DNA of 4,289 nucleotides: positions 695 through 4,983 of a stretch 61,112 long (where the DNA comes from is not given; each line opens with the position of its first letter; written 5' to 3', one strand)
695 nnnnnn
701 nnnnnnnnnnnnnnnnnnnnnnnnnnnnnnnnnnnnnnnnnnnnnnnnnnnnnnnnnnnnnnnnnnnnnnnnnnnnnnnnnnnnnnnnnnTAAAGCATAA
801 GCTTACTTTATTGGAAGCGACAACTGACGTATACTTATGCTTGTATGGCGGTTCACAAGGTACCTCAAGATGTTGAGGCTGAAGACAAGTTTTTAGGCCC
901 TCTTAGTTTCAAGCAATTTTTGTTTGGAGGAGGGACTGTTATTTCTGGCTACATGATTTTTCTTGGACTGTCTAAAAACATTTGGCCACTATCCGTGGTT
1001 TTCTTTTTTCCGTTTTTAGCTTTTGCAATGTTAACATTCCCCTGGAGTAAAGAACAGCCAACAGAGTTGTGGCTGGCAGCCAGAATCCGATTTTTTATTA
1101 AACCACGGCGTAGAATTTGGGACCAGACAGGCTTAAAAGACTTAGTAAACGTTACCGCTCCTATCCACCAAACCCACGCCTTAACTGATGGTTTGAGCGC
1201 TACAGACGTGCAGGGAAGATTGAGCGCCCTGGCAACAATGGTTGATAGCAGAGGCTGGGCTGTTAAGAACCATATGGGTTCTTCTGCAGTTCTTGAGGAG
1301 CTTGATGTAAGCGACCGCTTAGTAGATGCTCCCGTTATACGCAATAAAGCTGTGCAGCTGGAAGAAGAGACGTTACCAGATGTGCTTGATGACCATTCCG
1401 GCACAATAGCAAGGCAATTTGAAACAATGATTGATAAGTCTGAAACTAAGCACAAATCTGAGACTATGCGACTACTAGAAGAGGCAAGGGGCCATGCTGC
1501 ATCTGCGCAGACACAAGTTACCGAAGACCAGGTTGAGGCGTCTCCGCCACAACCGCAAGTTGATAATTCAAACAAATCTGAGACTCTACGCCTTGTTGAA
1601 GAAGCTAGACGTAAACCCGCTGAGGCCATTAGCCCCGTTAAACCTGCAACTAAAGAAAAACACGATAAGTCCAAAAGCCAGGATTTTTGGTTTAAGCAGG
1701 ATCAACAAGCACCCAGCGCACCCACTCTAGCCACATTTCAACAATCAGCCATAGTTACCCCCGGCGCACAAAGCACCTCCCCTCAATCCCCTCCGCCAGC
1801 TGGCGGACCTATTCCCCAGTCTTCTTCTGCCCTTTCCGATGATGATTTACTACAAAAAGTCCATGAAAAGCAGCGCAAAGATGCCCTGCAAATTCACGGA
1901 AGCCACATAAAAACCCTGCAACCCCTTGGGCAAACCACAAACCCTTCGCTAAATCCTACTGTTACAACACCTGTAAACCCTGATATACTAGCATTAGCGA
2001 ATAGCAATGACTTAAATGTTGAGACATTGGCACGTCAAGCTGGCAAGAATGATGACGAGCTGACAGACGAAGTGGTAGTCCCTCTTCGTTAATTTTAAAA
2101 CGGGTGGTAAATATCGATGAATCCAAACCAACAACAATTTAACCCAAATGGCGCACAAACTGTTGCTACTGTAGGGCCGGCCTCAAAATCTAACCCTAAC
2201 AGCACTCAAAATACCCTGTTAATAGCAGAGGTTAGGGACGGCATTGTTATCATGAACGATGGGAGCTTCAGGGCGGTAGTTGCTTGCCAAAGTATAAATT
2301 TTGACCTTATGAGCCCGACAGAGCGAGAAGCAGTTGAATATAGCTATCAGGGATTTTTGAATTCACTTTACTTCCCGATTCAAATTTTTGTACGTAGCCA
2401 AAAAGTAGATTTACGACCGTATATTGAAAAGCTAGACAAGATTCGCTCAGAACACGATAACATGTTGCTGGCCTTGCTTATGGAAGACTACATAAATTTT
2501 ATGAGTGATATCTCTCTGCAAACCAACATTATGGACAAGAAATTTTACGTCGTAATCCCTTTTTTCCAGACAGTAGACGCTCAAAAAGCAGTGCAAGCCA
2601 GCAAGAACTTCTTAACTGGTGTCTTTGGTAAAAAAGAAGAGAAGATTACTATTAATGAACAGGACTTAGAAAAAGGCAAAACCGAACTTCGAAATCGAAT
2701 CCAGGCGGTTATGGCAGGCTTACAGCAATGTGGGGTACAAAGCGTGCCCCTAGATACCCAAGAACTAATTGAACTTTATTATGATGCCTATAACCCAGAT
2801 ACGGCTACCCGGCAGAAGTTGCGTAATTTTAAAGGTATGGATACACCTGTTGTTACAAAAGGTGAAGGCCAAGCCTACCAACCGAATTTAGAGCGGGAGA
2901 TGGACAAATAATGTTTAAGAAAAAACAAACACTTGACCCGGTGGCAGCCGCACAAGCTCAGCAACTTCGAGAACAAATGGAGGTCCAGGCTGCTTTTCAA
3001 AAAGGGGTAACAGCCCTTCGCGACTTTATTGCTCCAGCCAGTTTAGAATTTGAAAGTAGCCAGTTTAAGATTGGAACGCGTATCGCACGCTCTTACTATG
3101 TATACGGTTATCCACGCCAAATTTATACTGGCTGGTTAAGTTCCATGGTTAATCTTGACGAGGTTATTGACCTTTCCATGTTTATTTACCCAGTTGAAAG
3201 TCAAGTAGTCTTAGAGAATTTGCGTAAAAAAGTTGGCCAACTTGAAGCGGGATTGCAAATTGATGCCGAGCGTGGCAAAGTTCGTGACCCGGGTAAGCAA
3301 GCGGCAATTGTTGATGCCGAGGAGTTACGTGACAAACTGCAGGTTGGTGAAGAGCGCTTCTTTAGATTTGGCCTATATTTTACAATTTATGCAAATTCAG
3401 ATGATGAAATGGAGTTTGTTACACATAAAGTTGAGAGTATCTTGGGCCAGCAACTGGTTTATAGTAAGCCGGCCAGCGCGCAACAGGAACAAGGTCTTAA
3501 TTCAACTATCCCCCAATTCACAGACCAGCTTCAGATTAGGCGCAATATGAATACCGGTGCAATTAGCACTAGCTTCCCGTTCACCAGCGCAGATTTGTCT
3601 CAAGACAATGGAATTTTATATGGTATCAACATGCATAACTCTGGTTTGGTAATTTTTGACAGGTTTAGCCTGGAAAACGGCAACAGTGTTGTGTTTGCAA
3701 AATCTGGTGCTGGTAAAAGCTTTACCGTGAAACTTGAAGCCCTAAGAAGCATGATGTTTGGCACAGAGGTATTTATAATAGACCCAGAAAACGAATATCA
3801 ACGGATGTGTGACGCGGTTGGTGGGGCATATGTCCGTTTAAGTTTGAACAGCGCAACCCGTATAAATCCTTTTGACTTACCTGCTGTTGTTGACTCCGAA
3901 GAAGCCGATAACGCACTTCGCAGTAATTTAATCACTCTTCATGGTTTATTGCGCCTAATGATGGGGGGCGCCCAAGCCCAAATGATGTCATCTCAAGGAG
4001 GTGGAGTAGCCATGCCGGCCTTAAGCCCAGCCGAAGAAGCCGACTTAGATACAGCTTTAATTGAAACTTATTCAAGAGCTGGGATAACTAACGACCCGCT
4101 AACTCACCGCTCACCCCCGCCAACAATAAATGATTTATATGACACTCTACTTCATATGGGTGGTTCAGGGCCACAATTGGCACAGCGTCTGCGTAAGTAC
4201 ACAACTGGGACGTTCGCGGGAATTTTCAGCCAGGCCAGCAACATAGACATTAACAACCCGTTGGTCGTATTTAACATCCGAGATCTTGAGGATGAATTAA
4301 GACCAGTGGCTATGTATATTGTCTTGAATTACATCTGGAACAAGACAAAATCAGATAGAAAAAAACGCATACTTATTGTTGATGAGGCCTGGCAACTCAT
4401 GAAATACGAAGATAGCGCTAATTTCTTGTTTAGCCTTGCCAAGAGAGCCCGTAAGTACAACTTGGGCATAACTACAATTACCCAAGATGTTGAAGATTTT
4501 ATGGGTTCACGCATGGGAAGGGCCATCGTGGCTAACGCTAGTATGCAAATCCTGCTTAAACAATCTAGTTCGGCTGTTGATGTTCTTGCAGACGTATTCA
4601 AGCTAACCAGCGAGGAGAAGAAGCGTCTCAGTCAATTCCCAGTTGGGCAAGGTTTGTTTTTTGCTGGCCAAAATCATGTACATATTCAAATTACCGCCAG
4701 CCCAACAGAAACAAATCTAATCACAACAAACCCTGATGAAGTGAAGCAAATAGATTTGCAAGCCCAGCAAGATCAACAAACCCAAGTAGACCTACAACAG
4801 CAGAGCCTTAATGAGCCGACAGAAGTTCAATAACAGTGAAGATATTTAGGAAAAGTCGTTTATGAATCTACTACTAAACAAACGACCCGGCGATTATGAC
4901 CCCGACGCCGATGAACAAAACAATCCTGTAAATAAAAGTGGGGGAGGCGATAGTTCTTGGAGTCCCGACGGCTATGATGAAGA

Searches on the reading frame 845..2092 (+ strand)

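Call 23: search_protein_families(library=pfam, proteins=[window:845-2092:+], max_evalue=0.001)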
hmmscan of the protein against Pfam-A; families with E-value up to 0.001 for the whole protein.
window:845-2092:+ (415 aa): 1 family
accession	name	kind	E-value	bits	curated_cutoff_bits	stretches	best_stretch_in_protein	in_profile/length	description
PF12666.12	PrgI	-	1.5e-11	45.1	27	1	5-91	1-90/91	PrgI family protein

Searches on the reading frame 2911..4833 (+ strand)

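Call 23: search_protein_families(library=pfam, proteins=[window:2911-4833:+], max_evalue=0.001)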
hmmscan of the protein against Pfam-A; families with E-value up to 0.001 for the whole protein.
window:2911-4833:+ (640 aa): 3 families
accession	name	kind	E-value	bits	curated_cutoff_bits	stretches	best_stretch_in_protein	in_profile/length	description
PF19044.6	P-loop_TraG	-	4.4e-28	98.5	25.8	2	430-572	192-341/413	TraG P-loop domain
PF12846.13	AAA_10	-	5.9e-13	49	27.5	2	461-583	215-339/362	AAA-like domain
PF01935.23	DUF87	-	1.1e-06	29.4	23.2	1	261-323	28-92/220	Helicase HerA, central domain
